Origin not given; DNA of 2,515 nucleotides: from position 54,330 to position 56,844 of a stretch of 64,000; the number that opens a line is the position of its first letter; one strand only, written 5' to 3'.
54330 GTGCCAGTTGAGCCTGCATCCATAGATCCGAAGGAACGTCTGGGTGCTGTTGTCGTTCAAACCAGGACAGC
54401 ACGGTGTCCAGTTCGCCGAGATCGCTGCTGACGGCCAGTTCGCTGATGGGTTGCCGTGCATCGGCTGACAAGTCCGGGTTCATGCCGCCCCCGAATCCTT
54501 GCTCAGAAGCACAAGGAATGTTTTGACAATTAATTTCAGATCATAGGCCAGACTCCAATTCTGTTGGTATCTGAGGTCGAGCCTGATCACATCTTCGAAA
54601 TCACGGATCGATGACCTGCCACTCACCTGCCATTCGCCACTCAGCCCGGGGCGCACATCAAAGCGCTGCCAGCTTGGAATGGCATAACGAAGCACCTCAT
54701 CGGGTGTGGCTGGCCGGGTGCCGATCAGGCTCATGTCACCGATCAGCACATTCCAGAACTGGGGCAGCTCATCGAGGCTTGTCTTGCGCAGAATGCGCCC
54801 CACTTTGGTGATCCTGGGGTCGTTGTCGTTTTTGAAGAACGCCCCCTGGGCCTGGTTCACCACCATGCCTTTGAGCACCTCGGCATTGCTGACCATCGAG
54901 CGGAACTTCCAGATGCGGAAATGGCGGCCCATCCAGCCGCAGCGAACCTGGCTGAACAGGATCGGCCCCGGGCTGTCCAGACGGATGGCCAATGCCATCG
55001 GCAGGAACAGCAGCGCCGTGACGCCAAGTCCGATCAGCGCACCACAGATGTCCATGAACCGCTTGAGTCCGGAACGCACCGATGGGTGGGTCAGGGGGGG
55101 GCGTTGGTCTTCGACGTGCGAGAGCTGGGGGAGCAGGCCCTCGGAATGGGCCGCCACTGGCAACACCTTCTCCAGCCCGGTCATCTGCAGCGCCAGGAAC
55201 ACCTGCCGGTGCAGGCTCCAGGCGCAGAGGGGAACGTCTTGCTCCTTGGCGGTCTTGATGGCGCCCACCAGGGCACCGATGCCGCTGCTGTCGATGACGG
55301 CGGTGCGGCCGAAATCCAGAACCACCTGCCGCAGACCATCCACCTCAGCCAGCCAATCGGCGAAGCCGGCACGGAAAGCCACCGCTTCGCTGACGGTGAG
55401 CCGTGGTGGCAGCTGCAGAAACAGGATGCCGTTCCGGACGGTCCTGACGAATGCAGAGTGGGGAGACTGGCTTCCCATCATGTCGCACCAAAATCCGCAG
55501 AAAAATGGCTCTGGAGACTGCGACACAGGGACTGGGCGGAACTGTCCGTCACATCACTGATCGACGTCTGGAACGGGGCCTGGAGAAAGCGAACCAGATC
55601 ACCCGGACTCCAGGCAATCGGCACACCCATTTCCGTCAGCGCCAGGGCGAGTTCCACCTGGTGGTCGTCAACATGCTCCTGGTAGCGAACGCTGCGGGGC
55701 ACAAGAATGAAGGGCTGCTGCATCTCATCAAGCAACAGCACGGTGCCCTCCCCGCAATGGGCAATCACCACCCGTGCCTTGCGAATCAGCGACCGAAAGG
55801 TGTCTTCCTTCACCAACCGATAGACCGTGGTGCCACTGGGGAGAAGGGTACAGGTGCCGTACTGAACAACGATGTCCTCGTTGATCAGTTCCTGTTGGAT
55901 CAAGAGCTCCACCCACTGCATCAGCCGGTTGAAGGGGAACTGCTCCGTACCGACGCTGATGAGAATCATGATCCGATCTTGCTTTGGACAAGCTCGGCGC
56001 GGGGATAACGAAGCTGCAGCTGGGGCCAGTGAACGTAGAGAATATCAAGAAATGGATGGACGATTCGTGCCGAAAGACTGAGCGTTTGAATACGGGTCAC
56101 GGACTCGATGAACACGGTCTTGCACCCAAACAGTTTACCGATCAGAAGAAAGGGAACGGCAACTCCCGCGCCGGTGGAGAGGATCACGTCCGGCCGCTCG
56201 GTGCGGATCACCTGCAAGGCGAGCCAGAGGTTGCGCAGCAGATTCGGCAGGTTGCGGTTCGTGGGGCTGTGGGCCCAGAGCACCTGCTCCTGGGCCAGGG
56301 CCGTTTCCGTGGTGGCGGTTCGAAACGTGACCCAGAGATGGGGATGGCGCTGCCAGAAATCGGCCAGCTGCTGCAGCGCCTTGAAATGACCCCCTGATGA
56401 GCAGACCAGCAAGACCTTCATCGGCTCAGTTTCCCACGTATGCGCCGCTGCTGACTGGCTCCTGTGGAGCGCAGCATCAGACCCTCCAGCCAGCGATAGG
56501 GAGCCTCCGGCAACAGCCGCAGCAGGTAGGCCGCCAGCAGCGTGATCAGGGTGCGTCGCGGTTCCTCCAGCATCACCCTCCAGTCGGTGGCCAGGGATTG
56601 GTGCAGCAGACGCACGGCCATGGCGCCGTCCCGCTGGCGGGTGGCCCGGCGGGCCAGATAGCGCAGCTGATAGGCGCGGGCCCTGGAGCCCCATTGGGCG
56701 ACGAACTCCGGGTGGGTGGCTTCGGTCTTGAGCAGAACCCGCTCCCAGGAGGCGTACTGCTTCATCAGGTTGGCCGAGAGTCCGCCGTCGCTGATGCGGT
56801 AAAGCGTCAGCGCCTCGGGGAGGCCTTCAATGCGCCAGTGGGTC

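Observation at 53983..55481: Candidate partner-switching control of EPS initiation: STAS-priming glycosyltransferase fusion coupled to an RsbW-like kinase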

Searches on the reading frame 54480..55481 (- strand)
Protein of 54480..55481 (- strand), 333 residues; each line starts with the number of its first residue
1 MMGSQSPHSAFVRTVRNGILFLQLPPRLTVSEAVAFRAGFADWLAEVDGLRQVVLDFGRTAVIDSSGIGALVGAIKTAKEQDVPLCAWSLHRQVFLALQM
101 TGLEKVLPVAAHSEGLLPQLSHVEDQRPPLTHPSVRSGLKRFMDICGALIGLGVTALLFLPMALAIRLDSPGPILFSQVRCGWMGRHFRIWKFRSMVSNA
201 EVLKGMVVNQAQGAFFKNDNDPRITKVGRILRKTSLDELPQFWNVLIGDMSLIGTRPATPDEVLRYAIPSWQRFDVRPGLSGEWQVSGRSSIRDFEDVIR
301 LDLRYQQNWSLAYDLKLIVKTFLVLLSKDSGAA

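Call 3: search_protein_families(library=pfam, proteins=[window:54480-55481:-], max_evalue=0.01)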
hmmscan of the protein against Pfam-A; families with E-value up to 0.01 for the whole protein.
window:54480-55481:- (333 aa): 3 families
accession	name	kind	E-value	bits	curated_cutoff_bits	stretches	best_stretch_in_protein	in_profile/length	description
PF02397.22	Bac_transf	-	4.3e-63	212.5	27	1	140-326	1-178/179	Bacterial sugar transferase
PF01740.26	STAS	-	2.2e-11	43.9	22.6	1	14-112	5-102/106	STAS domain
PF13466.11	STAS_2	-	3.4e-06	27.6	29.2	1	22-103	1-79/80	STAS domain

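Call 4: search_protein_families(library=ncbifam, proteins=[window:54480-55481:-], max_evalue=0.01)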
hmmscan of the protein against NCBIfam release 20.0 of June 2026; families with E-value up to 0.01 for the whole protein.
window:54480-55481:- (333 aa): 12 families
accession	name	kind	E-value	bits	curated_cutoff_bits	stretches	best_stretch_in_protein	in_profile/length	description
TIGR03025.1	EPS_sugtrans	subfamily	1.3e-80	271.8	295.55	1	133-329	251-442/445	exopolysaccharide biosynthesis polyprenyl glycosylphosphotransferase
TIGR03023.1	WcaJ_sugtrans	equivalog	3.9e-64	217.6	410.75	1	123-328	248-449/453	undecaprenyl-phosphate glucose phosphotransferase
TIGR03022.1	WbaP_sugtrans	subfamily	1.5e-62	212.3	403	1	136-329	255-453/456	undecaprenyl-phosphate galactose phosphotransferase WbaP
NF041877.1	EPS_EpsZ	equivalog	1.2e-58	198.9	800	1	138-327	264-454/459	exopolysaccharide biosynthesis polyisoprenyl-phosphate hexose-1-phosphate transferase EpsZ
NF052601.1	undeca_RfbP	equivalog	6e-53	179.6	330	1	136-332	41-243/244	undecaprenyl-phosphate galactose phosphotransferase family protein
TIGR03013.1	EpsB_2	subfamily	3.8e-44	151.5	393.35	1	133-328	248-439/443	TIGR03013 family XrtA/PEP-CTERM system glycosyltransferase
NF011751.0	PRK15204.1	equivalog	3.8e-39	134.6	907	1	139-330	279-474/476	undecaprenyl-phosphate galactose phosphotransferase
NF007518.0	PRK10124.1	equivalog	1.1e-37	129.9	684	1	137-322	271-454/464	undecaprenyl-phosphate glucose phosphotransferase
NF050817.1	PolSacchBiosHfsE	equivalog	6.4e-35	120.8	750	1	136-328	268-462/467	polysaccharide biosynthesis protein HfsE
NF045514.1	glycotran_HepC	equivalog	3.4e-22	78.8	140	1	130-262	107-216/220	heterocyst development glycosyltransferase HepC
TIGR00377.1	ant_ant_sig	superfamily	1.9e-11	43.8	53.45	1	16-114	10-107/108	anti-sigma factor antagonist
TIGR02886.1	spore_II_AA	equivalog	8.1e-08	32.2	114.75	1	17-112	7-101/106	anti-sigma F factor antagonist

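Call 15: find_related_loci(query=window:54480-55481:-, collection=genome_contigs, flank=10000)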
Query window:54480-55481:- (333 aa) in genome_contigs; peptide patterns used: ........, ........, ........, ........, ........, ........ (x = any residue, [..] = any of these).
599 stretches matched a pattern (row limit reached: there are more); 598 encode a relative of the query (tblastn E <= 1e-3); the best 80 are kept; 80 distinct loci.
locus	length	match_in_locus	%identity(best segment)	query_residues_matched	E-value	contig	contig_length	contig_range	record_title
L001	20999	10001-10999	88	1-333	0e+0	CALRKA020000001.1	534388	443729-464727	MAG: Tabrizicola sp. YIM 78059 isolate JJ-CU23-05-2-m1-bin221 genome assembly, contig: JJ-NR103-41-C5, whole genome shot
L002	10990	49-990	63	19-332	1e-135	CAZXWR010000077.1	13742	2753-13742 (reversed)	MAG TPA_asm: uncultured bacterium isolate SRP072547_co1_397 genome assembly, contig: NODE_7991_length_13742_cov_7.889457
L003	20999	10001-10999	61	2-333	1e-134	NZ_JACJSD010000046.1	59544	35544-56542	Nostoc sp. FACHB-280 contig46, whole genome shotgun sequence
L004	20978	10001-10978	62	7-333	5e-131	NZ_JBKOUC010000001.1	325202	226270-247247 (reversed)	Aphanothece stagnina RSMan2012 contig00005, whole genome shotgun sequence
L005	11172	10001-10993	58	2-332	2e-129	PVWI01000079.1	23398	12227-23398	Filamentous cyanobacterium Phorm 6 NODE_94_length_23398_cov_4.73089_ID_64003, whole genome shotgun sequence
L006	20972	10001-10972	59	11-333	2e-127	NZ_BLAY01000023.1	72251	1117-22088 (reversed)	Microseira wollei NIES-4236 sequence023, whole genome shotgun sequence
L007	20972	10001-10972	58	11-333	1e-126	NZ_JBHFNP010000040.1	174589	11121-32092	Microseira sp. BLCC-F43 bin1.fa-40, whole genome shotgun sequence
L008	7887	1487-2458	58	11-333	4e-126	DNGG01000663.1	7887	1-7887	MAG TPA_asm: Cyanobacteria bacterium UBA11372 contig_516, whole genome shotgun sequence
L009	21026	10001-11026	54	1-333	3e-124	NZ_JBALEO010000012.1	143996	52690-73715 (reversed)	MAG: Nostoc sp. isolate P8219 bin 29 NODE_58_length_143996_cov_69.697229, whole genome shotgun sequence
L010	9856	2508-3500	55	2-332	4e-124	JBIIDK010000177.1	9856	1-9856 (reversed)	MAG: Planktothrix sp. isolate ME2000-08-17pf_3300042335_group1_bin17 Rohwer_bin1249_scaffold_6756_c1, whole genome shotg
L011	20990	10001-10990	59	2-332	1e-122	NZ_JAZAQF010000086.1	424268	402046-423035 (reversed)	Limnothrix redekei LRLZ20PSL1 NODE_1_length_424268_cov_62.131966, whole genome shotgun sequence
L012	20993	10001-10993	56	1-333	1e-122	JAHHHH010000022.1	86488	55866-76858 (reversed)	MAG: Iphinoe sp. HA4291-MV1 scaffold_175_c1, whole genome shotgun sequence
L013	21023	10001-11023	54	1-332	2e-122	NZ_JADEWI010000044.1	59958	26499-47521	Nostoc sp. LEGE 06077 NODE_92_length_59958_cov_22.9893, whole genome shotgun sequence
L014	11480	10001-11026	53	1-333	2e-121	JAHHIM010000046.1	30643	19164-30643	MAG: Trichormus sp. ATA11-4-KO1 scaffold_70_c1, whole genome shotgun sequence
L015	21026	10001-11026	55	1-333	2e-121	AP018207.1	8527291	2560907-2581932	Calothrix brevissima NIES-22 DNA, nearly complete genome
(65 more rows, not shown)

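Call 28: find_homologous_proteins(query=window:54480-55481:-, max_evalue=1e-30)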
Query window:54480-55481:- (333 aa): 7631 proteins with E <= 1e-30 among 8000 candidates; the best 120 are listed.
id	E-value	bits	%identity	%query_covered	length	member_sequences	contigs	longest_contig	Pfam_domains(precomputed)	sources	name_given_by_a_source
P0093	2.9e-209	712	96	100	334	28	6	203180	PF01740.27,PF02397.23,PF13466.13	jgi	jgi:anti-anti-sigma factor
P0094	8.8e-202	687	91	100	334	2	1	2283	PF01740.27,PF02397.23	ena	-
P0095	2.4e-199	679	90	100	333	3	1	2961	PF01740.27,PF02397.23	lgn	-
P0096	1.0e-197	674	89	100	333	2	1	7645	PF01740.27,PF02397.23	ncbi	-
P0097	1.1e-194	664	89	100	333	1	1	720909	PF01740.27,PF02397.23,PF13466.13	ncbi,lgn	-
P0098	4.0e-194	662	87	100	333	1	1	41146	PF01740.27,PF02397.23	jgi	jgi:anti-anti-sigma factor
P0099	1.7e-193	660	87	100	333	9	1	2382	PF01740.27,PF02397.23,PF13466.13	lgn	-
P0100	1.9e-192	656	87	100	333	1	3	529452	PF01740.27,PF02397.23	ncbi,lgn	-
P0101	2.1e-192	656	86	100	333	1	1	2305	PF01740.27,PF02397.23,PF13466.13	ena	-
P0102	2.1e-192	656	86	100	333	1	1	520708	PF01740.27,PF02397.23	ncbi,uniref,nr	ncbi:sugar transferase [Cyanobium sp. N.Huapi 1H5]|uniref:sugar transferase n=1 Tax=Cyanobium sp. N.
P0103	8.4e-192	654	86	100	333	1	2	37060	PF01740.27,PF02397.23,PF13466.13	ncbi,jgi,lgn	jgi:anti-anti-sigma factor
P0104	1.4e-191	654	87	100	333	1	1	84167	PF01740.27,PF02397.23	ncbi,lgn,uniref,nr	ncbi:sugar transferase [Synechococcus sp. BO 8801]|uniref:sugar transferase n=1 Tax=Synechococcus sp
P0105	1.4e-191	654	87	100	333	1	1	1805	PF01740.27,PF02397.23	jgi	jgi:anti-anti-sigma factor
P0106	1.5e-191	653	87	100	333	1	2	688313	PF01740.27,PF02397.23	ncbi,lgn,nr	ncbi:sugar transferase [Synechococcus sp. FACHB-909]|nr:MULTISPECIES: sugar transferase [unclassifie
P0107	2.4e-191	653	86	100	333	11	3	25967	PF01740.27,PF02397.23,PF13466.13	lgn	-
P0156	1.5e-137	476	62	98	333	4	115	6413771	PF01740.27,PF02397.23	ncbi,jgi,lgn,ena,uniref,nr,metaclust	ncbi:sugar transferase [Anabaena sp. FACHB-709]|uniref:Glucosyltransferase n=2 Tax=Nostocaceae TaxID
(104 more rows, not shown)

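Call 29: find_encoding_contigs(protein=P0156, flank=8000, max_places=3)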
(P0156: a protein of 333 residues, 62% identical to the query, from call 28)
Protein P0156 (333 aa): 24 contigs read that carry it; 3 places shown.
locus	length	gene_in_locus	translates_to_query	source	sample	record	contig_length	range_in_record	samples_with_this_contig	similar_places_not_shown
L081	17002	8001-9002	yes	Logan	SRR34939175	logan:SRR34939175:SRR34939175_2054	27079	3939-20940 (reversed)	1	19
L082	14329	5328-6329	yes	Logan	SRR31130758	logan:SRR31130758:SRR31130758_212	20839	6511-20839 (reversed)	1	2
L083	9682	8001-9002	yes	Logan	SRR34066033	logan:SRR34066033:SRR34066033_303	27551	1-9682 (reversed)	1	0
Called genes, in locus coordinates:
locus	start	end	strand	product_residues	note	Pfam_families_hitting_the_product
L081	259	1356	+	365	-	PF04230:PS_pyruv_trans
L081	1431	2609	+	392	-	PF13439:Glyco_transf_4 (weak), PF20706:GT4-conflict (weak), PF00534:Glycos_transf_1, PF13692:Glyco_trans_1_4, PF13524:Glyco_trans_1_2 (weak)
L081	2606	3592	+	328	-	PF13579:Glyco_trans_4_4 (weak), PF13439:Glyco_transf_4 (weak), PF20706:GT4-conflict (weak), PF00534:Glycos_transf_1, PF13692:Glyco_trans_1_4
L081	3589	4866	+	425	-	PF01943:Polysacc_synt, PF13440:Polysacc_synt_3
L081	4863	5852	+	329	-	PF00535:Glycos_transf_2, PF10111:Glyco_tranf_2_2, PF13641:Glyco_tranf_2_3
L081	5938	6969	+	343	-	PF00535:Glycos_transf_2, PF10111:Glyco_tranf_2_2, PF13641:Glyco_tranf_2_3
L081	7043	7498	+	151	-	PF08660:Alg14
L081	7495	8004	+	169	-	PF04101:Glyco_tran_28_C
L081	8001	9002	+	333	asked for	PF01740:STAS, PF02397:Bac_transf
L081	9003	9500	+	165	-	PF13581:HATPase_c_2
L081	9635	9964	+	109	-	PF01740:STAS, PF13466:STAS_2 (weak)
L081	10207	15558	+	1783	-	PF00069:Pkinase, PF07714:PK_Tyr_Ser-Thr, PF13191:AAA_16, PF25503:TPR_CHK1 (weak), PF01590:GAF, PF13185:GAF_2 (weak), PF00512:HisKA (faint), PF02518:HATPase_c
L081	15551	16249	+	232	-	PF00072:Response_reg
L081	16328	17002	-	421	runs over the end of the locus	PF00072:Response_reg, PF07228:SpoIIE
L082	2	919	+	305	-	?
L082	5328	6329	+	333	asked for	PF01740:STAS, PF02397:Bac_transf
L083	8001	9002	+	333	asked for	PF01740:STAS, PF02397:Bac_transf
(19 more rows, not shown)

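Call 30: list_cluster_members(proteins=[P0156, L081:9003-9500:+, L081:9635-9964:+])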
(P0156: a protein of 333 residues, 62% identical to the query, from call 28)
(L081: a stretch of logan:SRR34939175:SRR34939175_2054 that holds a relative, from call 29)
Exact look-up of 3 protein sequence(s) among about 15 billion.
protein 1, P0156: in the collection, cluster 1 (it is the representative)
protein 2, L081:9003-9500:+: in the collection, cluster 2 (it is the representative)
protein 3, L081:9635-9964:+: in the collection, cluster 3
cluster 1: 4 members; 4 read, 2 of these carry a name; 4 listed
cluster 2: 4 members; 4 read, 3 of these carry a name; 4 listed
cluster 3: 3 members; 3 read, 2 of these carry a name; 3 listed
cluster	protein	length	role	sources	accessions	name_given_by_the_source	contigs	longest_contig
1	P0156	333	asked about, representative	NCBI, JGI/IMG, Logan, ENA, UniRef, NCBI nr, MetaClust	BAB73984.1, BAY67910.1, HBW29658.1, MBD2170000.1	sugar transferase [Anabaena sp. FACHB-709] | Glucosyltransferase n=2 Tax=Nostocaceae TaxID=1162 RepID=A0A1Z4KFZ6_ANAVA | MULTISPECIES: sugar transferase [Nostocaceae]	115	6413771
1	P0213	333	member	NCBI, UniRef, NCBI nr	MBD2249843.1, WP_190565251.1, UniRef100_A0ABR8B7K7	sugar transferase [Nostoc parmelioides] | Sugar transferase n=1 Tax=Nostoc parmelioides FACHB-3921 TaxID=2692909 ...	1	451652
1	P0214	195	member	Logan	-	-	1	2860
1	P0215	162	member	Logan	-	-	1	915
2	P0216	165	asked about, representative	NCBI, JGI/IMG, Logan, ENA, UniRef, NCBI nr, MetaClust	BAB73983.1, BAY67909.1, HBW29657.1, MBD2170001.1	ATP-binding protein [Anabaena sp. FACHB-709] | Sigma-B activity negative regulator n=2 Tax=Nostocaceae TaxID=1162 RepID=A0A1Z4KG22_ANAVA | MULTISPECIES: anti-sigma regulatory factor [Nostocaceae]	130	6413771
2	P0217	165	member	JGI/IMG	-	serine/threonine-protein kinase RsbW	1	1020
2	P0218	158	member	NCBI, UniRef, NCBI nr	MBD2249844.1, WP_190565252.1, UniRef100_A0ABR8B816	ATP-binding protein [Nostoc parmelioides] | Anti-sigma regulatory factor n=1 Tax=Nostoc parmelioides FACHB-3921 TaxID=2692909 ... | anti-sigma regulatory factor [Nostoc parmelioides]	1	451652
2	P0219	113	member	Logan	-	-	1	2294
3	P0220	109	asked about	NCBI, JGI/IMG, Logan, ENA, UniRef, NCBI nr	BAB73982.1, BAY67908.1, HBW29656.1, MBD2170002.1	STAS domain-containing protein [Anabaena sp. FACHB-709] | Anti-sigma factor antagonist n=2 Tax=Nostocaceae TaxID=1162 RepID=A0A1Z4KG03_ANAVA | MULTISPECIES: STAS domain-containing protein [Nostocaceae]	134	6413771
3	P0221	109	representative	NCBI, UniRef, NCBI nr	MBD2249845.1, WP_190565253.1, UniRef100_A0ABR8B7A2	STAS domain-containing protein [Nostoc parmelioides] | Anti-sigma factor antagonist n=1 Tax=Nostoc parmelioides FACHB-3921 TaxID=2692909 ...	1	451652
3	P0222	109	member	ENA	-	-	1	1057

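Call 49: predict_structure(alignment_id=A2)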
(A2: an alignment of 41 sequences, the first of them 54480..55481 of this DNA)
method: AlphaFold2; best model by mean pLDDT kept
length: 333 residues; sequences in the alignment: 41
mean_pLDDT: 72.4   pTM: 0.49
mean pLDDT of the five models: 72.4, 65.9, 65.5, 62.8, 55.4
residues with pLDDT >= 90: 66; 70-90: 138; 50-70: 79; < 50: 50
segments of 3 or more residues with pLDDT < 50: 1-6, 117-130, 209-217, 272-289, 331-333
pLDDT, mean of each block of 10 residues (from residue 1): 46 93 87 87 91 92 79 92 93 78 85 59 40 70 90 92 87 77 59 74 55 45 77 81 81 64 62 39 39 61 71 81 70 39
secondary structure, 60 per line:
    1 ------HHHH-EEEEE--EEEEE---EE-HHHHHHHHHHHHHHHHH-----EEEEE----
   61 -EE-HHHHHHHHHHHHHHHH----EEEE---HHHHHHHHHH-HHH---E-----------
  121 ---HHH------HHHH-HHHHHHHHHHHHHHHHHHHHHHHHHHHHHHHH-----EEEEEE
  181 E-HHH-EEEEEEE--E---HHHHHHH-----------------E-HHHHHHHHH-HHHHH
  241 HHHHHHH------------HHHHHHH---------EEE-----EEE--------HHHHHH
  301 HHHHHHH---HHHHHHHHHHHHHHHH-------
elements in order: H7-10 E12-16 E19-23 H30-46 E52-56 H65-80 E85-88 H92-101 H133-136 H138-169 E175-181 E187-193 H200-206 H226-234 H236-247 H260-266 E276-278 E284-286 H295-307 H311-326

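Call 52: fold_search(model_id=the predicted structure, library=pdb)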
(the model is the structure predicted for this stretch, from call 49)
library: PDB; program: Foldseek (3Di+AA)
matches with E <= 10: 790; with E <= 0.001: 43
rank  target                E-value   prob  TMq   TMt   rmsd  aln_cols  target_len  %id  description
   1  8e37_A                1.1e-09  1.00  0.36  0.60   9.1       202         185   32  Structure of Campylobacter concisus wild-type SeMet PglC (released 2023-09-06)
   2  8g1n_A                4.3e-09  1.00  0.35  0.57   9.7       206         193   30  Structure of Campylobacter concisus PglC I57M/Q175M Variant with modeled C-terminus (released 2023-05-31)
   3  8g1n_B                6.1e-09  1.00  0.35  0.57   9.4       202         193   31  Structure of Campylobacter concisus PglC I57M/Q175M Variant with modeled C-terminus (released 2023-05-31)
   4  8t53_A                4.2e-07  1.00  0.31  0.26  19.8       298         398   21  S. enterica WbaP in a styrene maleic acid liponanoparticle (released 2024-02-14)
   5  1tid_B                3.5e-06  1.00  0.29  0.76   2.4       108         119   25  Crystal Structures of the ADP and ATP bound forms of the Bacillus Anti-sigma factor SpoIIAB in complex with the Anti-a (released 2004-06-15)
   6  1tid_D                4.0e-06  1.00  0.29  0.77   2.1       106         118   25  Crystal Structures of the ADP and ATP bound forms of the Bacillus Anti-sigma factor SpoIIAB in complex with the Anti-a (released 2004-06-15)
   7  1vc1_A                5.3e-06  1.00  0.29  0.84   1.2       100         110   18  Crystal structure of the TM1442 protein from Thermotoga maritima, a homolog of the Bacillus subtilis general stress re (released 2004-09-28)
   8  1thn_B                1.2e-05  1.00  0.29  0.80   6.0       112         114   27  Crystal Structures of the ADP and ATP bound forms of the Bacillus Anti-sigma factor SpoIIAB in complex with the Anti-a (released 2004-06-15)
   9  1th8_B                1.3e-05  1.00  0.29  0.78   1.9       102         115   28  Crystal Structures of the ADP and ATP bound forms of the Bacillus Anti-sigma factor SpoIIAB in complex with the Anti-a (released 2004-06-15)
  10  4hyl_A                1.7e-05  1.00  0.27  0.75   2.1       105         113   15  The crystal structure of an anti-sigma-factor antagonist from Haliangium ochraceum DSM 14365 (released 2012-11-28)
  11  6m36_B                2.9e-05  1.00  0.28  0.87   2.0       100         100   21  The crystal structure of B. subtilis RsbV/RsbW complex in the monoclinic crystal form (released 2020-07-15)
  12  6m36_H                3.1e-05  1.00  0.28  0.86   1.9       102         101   18  The crystal structure of B. subtilis RsbV/RsbW complex in the monoclinic crystal form (released 2020-07-15)
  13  3f43                  3.5e-05  1.00  0.28  0.75   2.3       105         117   21  Crystal structure of a putative anti-sigma factor antagonist (tm1081) from thermotoga maritima at 1.59 A resolution (released 2008-11-25)
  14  1til_B                4.7e-05  1.00  0.29  0.78   5.9       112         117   26  Crystal Structures of the ADP and ATP bound forms of the Bacillus Anti-sigma factor SpoIIAB in complex with the Anti-a (released 2004-06-15)
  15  6m36_F                6.0e-05  1.00  0.26  0.87   1.7        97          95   21  The crystal structure of B. subtilis RsbV/RsbW complex in the monoclinic crystal form (released 2020-07-15)
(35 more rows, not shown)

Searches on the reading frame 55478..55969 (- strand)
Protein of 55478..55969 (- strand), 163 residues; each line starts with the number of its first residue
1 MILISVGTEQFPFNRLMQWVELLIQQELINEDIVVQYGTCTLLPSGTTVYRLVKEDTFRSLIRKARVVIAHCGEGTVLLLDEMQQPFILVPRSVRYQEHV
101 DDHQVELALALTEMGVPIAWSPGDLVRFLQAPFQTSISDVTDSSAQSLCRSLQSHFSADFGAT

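Call 3: search_protein_families(library=pfam, proteins=[window:55478-55969:-], max_evalue=0.01)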
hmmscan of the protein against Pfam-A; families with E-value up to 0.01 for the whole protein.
window:55478-55969:- (163 aa): 1 family
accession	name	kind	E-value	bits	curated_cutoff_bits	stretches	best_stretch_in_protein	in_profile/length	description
PF04101.22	Glyco_tran_28_C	-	1.3e-11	45.3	22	1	1-129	1-137/166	Glycosyltransferase family 28 C-terminal domain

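Call 4: search_protein_families(library=ncbifam, proteins=[window:55478-55969:-], max_evalue=0.01)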
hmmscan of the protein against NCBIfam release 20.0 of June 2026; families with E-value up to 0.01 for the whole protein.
window:55478-55969:- (163 aa): 3 families
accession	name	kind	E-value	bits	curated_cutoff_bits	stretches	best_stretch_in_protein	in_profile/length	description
NF041548.1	PssE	equivalog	1.8e-22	79.9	120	1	2-120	1-110/146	PssE/Cps14G family polysaccharide biosynthesis glycosyltransferase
NF046028.1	GluronsyltaseWelK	equivalog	2.9e-19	69.3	400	1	2-116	169-285/319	beta-1,4-glucuronosyltransferase WelK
NF005510.0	PRK07121.1-3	subfamily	0.0077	15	481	1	26-101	311-388/492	FAD-binding protein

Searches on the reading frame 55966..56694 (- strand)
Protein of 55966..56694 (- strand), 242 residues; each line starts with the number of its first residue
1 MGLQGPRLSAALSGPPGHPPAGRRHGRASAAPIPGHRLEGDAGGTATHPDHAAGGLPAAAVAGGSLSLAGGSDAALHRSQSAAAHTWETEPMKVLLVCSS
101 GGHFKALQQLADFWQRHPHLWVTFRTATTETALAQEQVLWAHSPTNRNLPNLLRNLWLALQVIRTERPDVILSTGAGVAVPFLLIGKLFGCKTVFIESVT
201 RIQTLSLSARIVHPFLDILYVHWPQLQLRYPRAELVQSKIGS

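Call 3: search_protein_families(library=pfam, proteins=[window:55966-56694:-], max_evalue=0.01)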
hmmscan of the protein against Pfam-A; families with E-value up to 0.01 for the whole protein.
window:55966-56694:- (242 aa): 2 families
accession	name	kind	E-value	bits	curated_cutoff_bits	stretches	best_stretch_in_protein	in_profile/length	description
PF08660.17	Alg14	-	3.7e-17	63.3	27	1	151-235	77-167/171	Oligosaccharide biosynthesis protein Alg14 like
PF13579.12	Glyco_trans_4_4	-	0.0021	18.9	29.7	1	118-197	20-101/158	Glycosyl transferase 4-like domain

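Call 4: search_protein_families(library=ncbifam, proteins=[window:55966-56694:-], max_evalue=0.01)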
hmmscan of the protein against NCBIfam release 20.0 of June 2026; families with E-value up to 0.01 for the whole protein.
window:55966-56694:- (242 aa): 3 families
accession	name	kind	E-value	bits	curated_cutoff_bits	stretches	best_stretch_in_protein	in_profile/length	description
NF041549.1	PssD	equivalog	8.6e-34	117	110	1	95-234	1-146/151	PssD/Cps14F family polysaccharide biosynthesis glycosyltransferase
NF046028.1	GluronsyltaseWelK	equivalog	8.1e-23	81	400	1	95-236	2-152/319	beta-1,4-glucuronosyltransferase WelK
NF009102.0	PRK12446.1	equivalog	0.0045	15.9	339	1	156-227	80-148/352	undecaprenyldiphospho-muramoylpentapeptide beta-N-acetylglucosaminyltransferase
